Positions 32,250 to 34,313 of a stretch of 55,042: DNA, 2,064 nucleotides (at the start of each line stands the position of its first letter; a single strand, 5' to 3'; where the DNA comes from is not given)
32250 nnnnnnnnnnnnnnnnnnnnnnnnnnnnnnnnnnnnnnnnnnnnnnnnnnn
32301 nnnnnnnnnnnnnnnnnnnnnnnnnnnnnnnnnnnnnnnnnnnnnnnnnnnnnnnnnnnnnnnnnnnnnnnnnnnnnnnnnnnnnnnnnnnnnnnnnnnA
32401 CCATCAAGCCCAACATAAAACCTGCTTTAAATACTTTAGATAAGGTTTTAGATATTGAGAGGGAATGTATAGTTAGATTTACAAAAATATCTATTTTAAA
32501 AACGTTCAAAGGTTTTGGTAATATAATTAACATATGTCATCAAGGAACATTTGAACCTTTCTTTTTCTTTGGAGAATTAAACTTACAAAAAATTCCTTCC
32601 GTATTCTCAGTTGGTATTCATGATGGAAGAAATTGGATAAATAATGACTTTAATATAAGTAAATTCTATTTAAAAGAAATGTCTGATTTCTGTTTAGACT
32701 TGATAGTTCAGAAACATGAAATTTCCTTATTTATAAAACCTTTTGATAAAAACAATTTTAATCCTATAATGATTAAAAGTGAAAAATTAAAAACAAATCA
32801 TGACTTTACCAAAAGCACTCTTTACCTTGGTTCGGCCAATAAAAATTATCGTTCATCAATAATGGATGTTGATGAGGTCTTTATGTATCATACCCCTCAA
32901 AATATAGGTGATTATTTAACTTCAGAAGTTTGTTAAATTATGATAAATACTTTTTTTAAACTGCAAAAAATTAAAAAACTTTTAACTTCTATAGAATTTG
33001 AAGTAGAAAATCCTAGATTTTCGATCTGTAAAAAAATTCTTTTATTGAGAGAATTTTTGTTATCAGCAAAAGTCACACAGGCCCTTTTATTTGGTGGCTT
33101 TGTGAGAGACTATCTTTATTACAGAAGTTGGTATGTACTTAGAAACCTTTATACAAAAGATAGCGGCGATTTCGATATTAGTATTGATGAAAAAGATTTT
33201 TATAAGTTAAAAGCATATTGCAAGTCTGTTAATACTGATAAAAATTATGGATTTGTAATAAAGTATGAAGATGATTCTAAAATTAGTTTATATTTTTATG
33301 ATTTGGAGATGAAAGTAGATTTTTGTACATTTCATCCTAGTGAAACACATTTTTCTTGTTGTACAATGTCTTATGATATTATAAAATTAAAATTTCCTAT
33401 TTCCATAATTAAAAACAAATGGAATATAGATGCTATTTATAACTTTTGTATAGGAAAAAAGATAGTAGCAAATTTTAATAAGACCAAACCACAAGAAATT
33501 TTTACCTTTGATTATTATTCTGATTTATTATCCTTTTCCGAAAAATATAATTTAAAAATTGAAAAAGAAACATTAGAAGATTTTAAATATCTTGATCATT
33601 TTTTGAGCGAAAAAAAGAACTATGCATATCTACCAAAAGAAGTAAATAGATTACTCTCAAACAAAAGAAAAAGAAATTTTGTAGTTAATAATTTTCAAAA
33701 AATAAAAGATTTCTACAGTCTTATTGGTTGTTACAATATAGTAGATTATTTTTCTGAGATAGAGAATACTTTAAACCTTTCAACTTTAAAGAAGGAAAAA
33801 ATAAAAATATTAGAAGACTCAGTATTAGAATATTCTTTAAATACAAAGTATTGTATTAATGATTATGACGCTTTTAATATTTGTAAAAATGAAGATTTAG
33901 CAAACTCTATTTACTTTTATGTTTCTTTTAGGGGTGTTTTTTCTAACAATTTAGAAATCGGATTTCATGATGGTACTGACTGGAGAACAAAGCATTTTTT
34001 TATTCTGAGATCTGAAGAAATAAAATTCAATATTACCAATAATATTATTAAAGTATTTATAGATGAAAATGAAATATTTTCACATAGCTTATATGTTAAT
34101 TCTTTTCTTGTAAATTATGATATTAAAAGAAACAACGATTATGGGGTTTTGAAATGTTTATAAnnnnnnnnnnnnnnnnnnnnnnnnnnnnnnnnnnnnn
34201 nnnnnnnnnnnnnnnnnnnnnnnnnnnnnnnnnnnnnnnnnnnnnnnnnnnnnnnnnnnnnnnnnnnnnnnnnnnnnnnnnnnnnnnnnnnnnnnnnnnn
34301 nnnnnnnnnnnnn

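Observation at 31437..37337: Very AT-rich five-gene operon: mini-RtcB, P-loop kinase, CCA/polyA-type nucleotidyltransferase and methyltransferase linked by a shared LamG-like module (candidate novel RNA-modification/repair system)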

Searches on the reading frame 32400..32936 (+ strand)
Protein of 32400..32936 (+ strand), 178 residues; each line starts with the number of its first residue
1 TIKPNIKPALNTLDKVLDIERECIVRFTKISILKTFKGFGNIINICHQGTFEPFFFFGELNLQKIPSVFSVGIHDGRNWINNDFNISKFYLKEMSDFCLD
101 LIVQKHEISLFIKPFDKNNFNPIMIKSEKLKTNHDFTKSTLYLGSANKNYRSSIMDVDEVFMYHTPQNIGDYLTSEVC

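Call 57: search_protein_families(library=pfam, proteins=[window:32400-32936:+], max_evalue=10)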
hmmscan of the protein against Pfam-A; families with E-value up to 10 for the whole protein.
window:32400-32936:+ (178 aa): 0 families

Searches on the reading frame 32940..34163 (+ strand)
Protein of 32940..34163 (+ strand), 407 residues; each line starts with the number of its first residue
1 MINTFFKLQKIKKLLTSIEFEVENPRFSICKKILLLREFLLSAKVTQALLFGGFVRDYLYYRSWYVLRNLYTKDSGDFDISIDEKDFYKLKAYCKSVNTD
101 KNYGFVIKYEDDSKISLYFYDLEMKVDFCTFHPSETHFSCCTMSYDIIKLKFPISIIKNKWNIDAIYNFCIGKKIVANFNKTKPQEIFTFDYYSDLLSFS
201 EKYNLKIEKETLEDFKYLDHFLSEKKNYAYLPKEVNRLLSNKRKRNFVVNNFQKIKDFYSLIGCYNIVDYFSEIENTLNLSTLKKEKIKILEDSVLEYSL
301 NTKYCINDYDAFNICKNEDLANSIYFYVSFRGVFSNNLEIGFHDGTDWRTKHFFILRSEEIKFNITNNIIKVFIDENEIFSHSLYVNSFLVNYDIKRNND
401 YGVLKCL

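Call 3: search_protein_families(library=pfam, proteins=[window:32940-34163:+], max_evalue=1)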
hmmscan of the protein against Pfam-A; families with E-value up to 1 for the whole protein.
window:32940-34163:+ (407 aa): 1 family
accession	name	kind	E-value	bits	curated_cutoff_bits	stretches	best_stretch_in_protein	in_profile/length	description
PF10654.15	DUF2481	-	0.019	15.5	27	1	180-279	8-99/126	Protein of unknown function (DUF2481)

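Call 4: search_protein_families(library=phrogs, proteins=[window:32940-34163:+], max_evalue=0.1)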
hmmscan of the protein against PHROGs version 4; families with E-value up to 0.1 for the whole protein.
window:32940-34163:+ (407 aa): 2 families
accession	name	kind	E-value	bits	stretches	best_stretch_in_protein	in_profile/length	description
phrog_5229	-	unknown function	0.041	14.9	1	180-272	9-92/127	-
phrog_1526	-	unknown function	0.082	14.3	1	204-247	13-57/89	-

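Call 20: find_related_loci(query=window:32940-34163:+, collection=viral_contigs, flank=10000)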
Query window:32940-34163:+ (407 aa) in viral_contigs; peptide patterns used: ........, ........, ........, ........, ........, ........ (x = any residue, [..] = any of these).
9 stretches matched a pattern, but none encodes a relative of the query by tblastn (E <= 1e-3).

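Call 21: search_protein_families(library=ncbifam, proteins=[window:32940-34163:+], max_evalue=1)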
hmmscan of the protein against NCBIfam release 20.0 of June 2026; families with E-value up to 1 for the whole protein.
window:32940-34163:+ (407 aa): 0 families

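Call 38: find_homologous_proteins(query=A4, max_evalue=0.01)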
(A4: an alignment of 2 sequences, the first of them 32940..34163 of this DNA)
Query A4 (2 sequences) (407 aa, profile of the alignment): 2 proteins with E <= 0.01 among 8000 candidates.
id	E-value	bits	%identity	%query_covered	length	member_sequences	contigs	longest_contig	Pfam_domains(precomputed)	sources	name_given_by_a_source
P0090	3.9e-218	743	26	97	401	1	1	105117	-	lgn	-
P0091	5.5e-216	736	100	100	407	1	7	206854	-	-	-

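Call 39: search_solved_structures(query=A4, max_evalue=10, show_alignments=4)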
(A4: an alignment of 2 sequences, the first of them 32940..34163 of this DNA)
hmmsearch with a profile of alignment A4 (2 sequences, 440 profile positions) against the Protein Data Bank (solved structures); distinct sequences matched with E-value up to 10: 1.
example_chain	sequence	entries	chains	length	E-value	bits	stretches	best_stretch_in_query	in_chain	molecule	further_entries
5gp9_A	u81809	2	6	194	0.28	13.4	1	148-244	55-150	Transcriptional regulator (TetR/AcrR family)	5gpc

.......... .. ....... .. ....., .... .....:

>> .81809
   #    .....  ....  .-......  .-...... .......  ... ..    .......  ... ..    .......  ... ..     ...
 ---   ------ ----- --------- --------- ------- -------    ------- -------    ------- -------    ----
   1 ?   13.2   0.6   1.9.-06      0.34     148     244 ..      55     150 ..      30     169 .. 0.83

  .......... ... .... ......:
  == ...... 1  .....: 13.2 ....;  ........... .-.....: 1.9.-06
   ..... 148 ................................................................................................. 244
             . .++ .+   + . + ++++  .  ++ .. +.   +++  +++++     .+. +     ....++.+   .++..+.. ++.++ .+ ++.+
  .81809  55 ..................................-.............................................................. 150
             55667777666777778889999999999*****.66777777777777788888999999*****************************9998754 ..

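Call 42: find_related_loci(query=A4, collection=metagenome_contigs, flank=10000)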
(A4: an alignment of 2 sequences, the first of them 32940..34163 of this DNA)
Query A4 (407 aa) in metagenome_contigs; peptide patterns used: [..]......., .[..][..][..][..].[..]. (x = any residue, [..] = any of these).
251 stretches matched a pattern, but none encodes a relative of the query by tblastn (E <= 1e-3).

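Call 52: predict_structure(alignment_id=A4)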
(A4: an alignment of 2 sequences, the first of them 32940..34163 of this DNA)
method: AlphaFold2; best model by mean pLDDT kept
length: 407 residues; sequences in the alignment: 2
mean_pLDDT: 38.7   pTM: 0.27
mean pLDDT of the five models: 38.7, 34.5, 33.8, 30.8, 30.7
residues with pLDDT >= 90: 0; 70-90: 0; 50-70: 76; < 50: 331
segments of 3 or more residues with pLDDT < 50: 1-34, 41-166, 168-192, 225-239, 280-369, 375-378, 380-407
pLDDT, mean of each block of 10 residues (from residue 1): 35 47 44 51 40 31 25 24 30 32 35 36 39 31 31 31 48 43 34 50 50 54 45 45 54 61 61 56 31 23 22 24 28 33 36 37 45 49 34 30 26
secondary structure, 60 per line:
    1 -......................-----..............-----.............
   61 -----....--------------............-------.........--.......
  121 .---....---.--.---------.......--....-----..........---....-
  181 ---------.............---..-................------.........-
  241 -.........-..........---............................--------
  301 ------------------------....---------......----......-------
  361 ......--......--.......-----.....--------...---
elements in order: H2-23 H29-42 E48-51 H52-60 H66-69 H84-95 E103-111 E114-121 E125-128 H145-151 H154-157 H163-172 E176-179 H190-202 H209-224 H231-239 H242-250 H252-261 H265-292 E325-328 E338-343 E348-353 E361-366 E369-374 E377-383 E389-393 E402-404

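Call 57: search_protein_families(library=pfam, proteins=[P0090], max_evalue=10)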
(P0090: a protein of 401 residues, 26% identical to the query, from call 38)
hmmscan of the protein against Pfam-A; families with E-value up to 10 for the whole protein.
P0090 (401 aa): 0 families

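Call 69: search_dna_similar(query=window:32940-34163:+, collection=phages, mode=protein, max_rows=15, max_evalue=0.01)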
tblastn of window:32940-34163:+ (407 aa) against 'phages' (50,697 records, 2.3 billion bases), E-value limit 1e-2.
No match.

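Call 82: find_related_loci(query=A4, collection=genome_contigs, flank=8000)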
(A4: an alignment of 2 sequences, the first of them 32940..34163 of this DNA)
Query A4 (407 aa) in genome_contigs; peptide patterns used: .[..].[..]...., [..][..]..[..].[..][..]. (x = any residue, [..] = any of these).
79 stretches matched a pattern, but none encodes a relative of the query by tblastn (E <= 1e-3).

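Call 104: search_protein_families(library=padloc, proteins=[window:32940-34163:+], max_evalue=0.01)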
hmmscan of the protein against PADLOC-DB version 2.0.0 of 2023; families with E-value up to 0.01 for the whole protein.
window:32940-34163:+ (407 aa): 0 families

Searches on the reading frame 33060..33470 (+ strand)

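Call 57: search_protein_families(library=pfam, proteins=[window:33060-33470:+], max_evalue=10)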
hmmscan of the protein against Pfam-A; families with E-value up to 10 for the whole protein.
window:33060-33470:+ (137 aa): 2 families
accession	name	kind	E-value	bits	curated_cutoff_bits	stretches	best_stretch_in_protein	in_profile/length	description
PF23265.1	Ig-like_KY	-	0.034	14.7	27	1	32-69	77-114/129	KY-like, immunoglobulin-like domain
PF00313.28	CSD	-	0.069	13.5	27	1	51-80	2-31/66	'Cold-shock' DNA-binding domain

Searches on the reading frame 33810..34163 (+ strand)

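Call 57: search_protein_families(library=pfam, proteins=[window:33810-34163:+], max_evalue=10)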
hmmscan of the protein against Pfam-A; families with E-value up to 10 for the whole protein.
window:33810-34163:+ (117 aa): 1 family
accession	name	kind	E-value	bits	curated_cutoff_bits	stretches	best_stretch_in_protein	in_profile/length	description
PF09970.15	DUF2204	-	0.062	13.4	20.3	1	3-90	24-104/181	Nucleotidyl transferase of unknown function (DUF2204)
